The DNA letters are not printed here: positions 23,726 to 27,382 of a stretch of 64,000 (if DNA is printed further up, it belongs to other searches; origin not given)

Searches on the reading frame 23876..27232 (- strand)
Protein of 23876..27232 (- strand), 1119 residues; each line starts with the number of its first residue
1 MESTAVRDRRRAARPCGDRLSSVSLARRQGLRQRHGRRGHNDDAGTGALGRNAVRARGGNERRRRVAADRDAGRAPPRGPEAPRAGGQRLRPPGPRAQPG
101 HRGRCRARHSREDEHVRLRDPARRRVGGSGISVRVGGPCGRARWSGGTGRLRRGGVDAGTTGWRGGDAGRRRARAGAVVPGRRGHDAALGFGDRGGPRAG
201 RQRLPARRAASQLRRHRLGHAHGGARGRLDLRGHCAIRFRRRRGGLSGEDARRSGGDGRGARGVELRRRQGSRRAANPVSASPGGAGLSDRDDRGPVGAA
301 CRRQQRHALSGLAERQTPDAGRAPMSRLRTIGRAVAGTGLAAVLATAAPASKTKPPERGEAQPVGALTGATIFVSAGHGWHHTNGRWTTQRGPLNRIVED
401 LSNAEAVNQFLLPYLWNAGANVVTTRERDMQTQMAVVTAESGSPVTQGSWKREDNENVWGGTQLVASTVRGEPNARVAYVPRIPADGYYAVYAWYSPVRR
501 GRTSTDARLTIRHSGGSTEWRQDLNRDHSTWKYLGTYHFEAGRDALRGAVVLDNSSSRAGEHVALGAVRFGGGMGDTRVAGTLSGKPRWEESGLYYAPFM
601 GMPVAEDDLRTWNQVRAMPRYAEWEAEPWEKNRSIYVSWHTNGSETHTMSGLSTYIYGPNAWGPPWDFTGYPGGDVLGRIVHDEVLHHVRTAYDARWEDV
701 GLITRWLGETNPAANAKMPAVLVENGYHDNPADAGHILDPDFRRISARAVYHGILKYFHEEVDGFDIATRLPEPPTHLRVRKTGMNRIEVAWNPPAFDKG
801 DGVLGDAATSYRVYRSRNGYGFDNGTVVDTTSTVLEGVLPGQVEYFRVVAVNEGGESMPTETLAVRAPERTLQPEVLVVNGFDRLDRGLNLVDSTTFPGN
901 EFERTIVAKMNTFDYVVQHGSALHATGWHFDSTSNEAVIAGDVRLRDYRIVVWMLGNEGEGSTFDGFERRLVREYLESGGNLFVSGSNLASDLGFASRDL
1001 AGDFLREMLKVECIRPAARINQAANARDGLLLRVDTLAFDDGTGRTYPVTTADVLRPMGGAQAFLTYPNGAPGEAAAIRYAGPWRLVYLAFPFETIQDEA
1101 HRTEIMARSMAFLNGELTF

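Call 25: search_protein_families(library=pfam, proteins=[window:23876-27232:-], max_evalue=0.001)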
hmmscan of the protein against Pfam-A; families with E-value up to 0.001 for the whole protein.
window:23876-27232:- (1119 aa): 3 families
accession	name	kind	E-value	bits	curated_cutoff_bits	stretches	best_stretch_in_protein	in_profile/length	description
PF25275.1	Golvesin_C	-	8.1e-15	55.5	31.6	1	439-570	5-130/132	Golvesin C-terminal domain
PF01520.23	Amidase_3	-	4.2e-10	40.4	27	1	632-755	67-173/174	N-acetylmuramoyl-L-alanine amidase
PF00041.27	fn3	-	1.7e-06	28.6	25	1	774-864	2-82/84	Fibronectin type III domain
